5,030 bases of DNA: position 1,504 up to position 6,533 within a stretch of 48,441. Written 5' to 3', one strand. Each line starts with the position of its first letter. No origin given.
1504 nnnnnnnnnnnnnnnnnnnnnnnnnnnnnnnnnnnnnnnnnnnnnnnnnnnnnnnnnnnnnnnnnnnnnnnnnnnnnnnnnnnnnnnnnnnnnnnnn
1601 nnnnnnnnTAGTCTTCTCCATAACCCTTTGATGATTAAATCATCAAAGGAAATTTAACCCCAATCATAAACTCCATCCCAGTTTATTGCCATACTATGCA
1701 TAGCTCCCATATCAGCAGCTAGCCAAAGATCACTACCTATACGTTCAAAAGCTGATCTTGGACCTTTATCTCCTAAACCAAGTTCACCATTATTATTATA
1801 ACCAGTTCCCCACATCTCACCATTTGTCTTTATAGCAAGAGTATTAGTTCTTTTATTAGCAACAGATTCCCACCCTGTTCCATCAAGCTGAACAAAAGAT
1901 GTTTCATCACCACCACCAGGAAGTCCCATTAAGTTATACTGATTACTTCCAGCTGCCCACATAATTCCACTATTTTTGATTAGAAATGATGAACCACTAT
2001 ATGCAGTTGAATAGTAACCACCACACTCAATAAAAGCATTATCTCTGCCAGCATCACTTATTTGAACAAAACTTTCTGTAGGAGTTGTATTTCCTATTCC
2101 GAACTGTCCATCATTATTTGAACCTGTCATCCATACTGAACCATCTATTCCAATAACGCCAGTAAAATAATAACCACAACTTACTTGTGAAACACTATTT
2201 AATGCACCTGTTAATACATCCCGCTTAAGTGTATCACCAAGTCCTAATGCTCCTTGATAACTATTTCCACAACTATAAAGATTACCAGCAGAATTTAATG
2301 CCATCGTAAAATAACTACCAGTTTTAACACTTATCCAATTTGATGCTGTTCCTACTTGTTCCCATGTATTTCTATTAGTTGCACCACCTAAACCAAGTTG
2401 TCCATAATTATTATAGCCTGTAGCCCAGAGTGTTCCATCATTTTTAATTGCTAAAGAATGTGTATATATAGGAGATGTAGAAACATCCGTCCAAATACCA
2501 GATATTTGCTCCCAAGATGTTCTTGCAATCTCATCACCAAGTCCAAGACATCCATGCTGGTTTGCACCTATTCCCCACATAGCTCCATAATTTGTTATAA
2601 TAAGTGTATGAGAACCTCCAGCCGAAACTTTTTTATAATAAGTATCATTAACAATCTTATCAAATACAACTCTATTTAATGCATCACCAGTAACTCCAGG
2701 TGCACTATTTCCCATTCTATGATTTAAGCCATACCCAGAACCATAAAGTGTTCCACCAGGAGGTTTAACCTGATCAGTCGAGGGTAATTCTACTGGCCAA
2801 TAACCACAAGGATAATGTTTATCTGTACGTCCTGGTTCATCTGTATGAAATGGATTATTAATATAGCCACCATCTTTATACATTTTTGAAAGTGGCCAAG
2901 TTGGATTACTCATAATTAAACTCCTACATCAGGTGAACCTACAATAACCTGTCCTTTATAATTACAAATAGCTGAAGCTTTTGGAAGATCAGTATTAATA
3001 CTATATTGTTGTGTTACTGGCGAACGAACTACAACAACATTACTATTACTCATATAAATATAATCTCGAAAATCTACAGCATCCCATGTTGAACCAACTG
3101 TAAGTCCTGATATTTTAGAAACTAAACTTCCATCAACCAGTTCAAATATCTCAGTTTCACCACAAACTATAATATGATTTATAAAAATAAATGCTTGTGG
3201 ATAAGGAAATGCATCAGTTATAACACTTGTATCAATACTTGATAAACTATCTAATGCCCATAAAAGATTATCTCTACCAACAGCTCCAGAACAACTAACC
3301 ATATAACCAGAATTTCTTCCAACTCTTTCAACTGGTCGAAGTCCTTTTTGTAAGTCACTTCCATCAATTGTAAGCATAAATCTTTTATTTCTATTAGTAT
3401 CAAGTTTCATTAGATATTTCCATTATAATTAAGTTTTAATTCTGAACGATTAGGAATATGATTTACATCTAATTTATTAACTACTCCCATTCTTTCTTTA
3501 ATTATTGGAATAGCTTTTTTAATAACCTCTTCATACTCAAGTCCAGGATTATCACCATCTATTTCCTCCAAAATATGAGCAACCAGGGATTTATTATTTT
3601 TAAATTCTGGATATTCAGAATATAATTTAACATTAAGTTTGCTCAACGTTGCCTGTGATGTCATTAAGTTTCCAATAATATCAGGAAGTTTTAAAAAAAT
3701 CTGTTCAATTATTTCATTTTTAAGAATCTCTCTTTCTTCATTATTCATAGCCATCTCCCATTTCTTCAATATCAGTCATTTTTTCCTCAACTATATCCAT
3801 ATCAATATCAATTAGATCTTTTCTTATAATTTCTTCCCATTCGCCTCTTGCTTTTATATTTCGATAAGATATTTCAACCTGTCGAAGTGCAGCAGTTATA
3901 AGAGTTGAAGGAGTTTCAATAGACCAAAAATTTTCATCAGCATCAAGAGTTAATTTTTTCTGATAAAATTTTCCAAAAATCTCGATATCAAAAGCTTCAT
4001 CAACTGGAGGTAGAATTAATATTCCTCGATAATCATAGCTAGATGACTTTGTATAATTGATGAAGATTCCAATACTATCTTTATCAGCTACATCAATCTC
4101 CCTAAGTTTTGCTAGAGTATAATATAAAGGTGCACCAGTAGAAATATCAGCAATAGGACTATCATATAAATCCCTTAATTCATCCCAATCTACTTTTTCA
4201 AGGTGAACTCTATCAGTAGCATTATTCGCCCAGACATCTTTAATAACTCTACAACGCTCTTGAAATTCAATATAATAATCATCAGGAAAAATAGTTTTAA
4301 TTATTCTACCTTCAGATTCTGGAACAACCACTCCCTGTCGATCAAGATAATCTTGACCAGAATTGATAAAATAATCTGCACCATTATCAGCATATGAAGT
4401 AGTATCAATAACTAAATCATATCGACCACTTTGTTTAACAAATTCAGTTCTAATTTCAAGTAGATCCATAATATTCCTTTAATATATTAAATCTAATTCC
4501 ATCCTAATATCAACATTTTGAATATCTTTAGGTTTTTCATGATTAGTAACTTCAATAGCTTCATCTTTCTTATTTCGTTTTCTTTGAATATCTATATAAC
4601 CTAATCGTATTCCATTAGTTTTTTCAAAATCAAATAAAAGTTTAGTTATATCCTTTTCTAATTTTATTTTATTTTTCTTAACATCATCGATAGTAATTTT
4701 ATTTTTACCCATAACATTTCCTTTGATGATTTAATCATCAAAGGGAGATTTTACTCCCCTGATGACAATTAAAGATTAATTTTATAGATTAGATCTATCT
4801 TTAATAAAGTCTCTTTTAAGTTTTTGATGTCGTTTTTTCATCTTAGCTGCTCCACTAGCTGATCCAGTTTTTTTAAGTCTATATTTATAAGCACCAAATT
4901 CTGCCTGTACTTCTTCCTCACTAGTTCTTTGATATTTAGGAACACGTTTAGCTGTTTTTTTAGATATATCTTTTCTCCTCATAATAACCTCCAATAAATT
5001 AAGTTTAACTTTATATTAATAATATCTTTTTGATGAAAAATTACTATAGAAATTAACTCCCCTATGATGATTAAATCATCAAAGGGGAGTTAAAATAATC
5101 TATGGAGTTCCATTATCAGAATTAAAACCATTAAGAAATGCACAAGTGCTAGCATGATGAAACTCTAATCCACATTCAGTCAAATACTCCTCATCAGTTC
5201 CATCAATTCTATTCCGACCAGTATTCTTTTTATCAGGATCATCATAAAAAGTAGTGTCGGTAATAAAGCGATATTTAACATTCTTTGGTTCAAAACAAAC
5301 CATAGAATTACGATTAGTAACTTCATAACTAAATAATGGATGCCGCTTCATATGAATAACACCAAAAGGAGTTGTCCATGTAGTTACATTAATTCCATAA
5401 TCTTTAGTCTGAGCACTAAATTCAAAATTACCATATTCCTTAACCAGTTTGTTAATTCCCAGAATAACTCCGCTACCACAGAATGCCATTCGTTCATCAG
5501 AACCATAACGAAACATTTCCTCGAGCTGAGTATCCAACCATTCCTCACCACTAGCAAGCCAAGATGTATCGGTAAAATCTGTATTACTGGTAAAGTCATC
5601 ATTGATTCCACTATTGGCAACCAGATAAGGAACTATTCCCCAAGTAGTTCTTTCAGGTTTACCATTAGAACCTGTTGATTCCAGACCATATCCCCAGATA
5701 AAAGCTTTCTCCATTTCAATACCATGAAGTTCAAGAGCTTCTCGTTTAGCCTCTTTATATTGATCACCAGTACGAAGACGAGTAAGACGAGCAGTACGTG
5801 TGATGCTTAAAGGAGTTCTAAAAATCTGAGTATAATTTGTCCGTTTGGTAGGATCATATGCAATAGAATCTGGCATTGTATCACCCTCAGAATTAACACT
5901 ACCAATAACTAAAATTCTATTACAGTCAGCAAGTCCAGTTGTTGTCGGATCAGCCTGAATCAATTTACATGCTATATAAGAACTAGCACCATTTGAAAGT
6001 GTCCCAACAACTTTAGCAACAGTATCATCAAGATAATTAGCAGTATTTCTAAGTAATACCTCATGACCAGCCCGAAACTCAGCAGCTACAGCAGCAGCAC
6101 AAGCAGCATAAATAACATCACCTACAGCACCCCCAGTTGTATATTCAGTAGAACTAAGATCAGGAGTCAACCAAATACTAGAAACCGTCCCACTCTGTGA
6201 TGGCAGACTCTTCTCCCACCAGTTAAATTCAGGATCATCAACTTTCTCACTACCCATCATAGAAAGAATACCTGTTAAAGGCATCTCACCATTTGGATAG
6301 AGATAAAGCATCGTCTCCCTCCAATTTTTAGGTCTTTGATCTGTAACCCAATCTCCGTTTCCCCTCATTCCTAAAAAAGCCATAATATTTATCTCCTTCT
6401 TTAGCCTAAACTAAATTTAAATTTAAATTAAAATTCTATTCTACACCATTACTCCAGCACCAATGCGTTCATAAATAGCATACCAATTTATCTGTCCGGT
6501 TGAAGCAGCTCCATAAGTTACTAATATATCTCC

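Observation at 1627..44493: A perfectly conserved 21-bp palindrome in 22 copies punctuates both transcription arms of the phage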

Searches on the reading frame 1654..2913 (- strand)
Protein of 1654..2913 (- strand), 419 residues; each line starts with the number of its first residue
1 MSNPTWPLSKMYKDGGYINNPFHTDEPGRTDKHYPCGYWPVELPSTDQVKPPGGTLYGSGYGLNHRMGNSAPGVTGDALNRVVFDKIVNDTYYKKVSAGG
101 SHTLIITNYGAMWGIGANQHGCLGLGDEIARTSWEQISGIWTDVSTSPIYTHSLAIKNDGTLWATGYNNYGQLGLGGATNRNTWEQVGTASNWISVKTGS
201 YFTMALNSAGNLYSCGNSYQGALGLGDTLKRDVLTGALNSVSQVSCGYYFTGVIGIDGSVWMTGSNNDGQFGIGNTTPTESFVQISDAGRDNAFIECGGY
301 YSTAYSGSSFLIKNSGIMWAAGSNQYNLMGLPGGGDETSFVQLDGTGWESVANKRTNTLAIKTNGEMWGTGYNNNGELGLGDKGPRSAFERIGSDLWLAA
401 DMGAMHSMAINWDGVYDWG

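Call 7: search_protein_families(library=phrogs, proteins=[window:1654-2913:-])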
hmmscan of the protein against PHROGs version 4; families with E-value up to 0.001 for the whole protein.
window:1654-2913:- (419 aa): 4 families
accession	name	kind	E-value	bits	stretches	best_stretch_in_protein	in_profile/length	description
phrog_7220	-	DNA, RNA and nucleotide metabolism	1.7e-57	196.1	2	55-287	51-277/1734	regulator of chromosome condensation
phrog_4219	-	DNA, RNA and nucleotide metabolism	2.8e-36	126.2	2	54-228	557-734/867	regulator of chromosome condensation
phrog_16766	-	DNA, RNA and nucleotide metabolism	2e-33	116.9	3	54-231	162-331/763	regulator of chromosome condensation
phrog_1110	-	lysis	0.00095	19.6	0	249-285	52-88/301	endolysin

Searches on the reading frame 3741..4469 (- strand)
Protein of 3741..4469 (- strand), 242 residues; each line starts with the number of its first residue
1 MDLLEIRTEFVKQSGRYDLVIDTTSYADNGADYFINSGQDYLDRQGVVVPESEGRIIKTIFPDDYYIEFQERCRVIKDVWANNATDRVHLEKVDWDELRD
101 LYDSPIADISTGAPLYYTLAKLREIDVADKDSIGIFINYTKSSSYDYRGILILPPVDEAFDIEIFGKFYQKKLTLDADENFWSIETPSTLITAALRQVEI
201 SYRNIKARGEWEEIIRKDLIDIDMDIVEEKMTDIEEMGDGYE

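Call 24: search_protein_families(library=pfam, proteins=[window:3741-4469:-], max_evalue=0.01)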
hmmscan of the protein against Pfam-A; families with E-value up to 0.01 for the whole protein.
window:3741-4469:- (242 aa): 0 families

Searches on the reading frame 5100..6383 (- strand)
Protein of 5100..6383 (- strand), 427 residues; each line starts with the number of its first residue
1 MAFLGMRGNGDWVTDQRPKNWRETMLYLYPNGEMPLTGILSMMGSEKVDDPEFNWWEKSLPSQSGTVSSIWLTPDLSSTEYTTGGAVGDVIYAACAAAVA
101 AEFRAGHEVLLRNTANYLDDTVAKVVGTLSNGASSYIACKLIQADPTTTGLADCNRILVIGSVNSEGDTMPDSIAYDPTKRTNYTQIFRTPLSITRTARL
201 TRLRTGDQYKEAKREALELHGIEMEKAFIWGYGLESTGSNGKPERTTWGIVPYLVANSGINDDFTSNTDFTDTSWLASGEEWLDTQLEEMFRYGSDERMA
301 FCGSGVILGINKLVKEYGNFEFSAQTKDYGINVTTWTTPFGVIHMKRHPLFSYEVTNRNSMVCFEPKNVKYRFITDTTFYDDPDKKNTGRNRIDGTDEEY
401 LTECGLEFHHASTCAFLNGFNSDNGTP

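Call 7: search_protein_families(library=phrogs, proteins=[window:5100-6383:-])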
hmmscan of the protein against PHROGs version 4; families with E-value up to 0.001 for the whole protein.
window:5100-6383:- (427 aa): 1 family
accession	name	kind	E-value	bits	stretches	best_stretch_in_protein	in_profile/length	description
phrog_1328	-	head and packaging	1.4e-29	104.7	1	37-424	36-310/583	major head protein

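Call 9: find_related_loci(query=window:5100-6383:-, collection=viral_contigs, flank=10000)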
Query window:5100-6383:- (427 aa) in viral_contigs; peptide patterns used: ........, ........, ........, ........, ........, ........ (x = any residue, [..] = any of these).
133 stretches matched a pattern; 128 encode a relative of the query (tblastn E <= 1e-3); the best 80 are kept; 80 distinct loci.
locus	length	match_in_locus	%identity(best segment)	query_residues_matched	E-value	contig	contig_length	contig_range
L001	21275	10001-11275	86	1-426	0e+0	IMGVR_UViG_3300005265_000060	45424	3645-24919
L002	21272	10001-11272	72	3-427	0e+0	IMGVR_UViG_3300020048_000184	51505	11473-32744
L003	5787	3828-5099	72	3-427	0e+0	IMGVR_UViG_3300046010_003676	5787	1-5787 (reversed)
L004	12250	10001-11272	72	3-427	0e+0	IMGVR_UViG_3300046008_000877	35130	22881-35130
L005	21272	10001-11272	72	3-427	0e+0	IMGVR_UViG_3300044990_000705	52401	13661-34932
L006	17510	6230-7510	71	2-427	0e+0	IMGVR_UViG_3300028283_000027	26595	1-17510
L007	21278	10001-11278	68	1-427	0e+0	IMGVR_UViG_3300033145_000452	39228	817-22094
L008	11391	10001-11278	68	1-427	0e+0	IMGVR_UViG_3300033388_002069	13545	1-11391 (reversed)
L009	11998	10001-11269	66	1-424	0e+0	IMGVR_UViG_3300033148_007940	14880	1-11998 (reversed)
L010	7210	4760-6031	66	1-424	0e+0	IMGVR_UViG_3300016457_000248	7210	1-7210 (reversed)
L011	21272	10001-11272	66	1-424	0e+0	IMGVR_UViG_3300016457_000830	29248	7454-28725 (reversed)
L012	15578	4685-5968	65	3-425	0e+0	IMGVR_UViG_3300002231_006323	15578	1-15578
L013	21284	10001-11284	66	2-427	0e+0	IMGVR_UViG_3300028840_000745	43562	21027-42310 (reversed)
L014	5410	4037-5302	65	2-424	0e+0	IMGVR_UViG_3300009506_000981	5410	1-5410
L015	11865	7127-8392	63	8-427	0e+0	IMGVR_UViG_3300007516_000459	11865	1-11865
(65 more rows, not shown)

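Call 49: list_cluster_members(proteins=[P0001, window:5100-6383:-])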
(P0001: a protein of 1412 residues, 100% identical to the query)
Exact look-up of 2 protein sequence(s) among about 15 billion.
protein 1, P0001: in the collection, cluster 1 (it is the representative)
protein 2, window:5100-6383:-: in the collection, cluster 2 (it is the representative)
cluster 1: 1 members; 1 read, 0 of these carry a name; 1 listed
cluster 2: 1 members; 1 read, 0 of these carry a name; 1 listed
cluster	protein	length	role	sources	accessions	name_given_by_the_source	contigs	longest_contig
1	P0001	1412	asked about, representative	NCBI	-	-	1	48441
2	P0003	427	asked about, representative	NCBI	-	-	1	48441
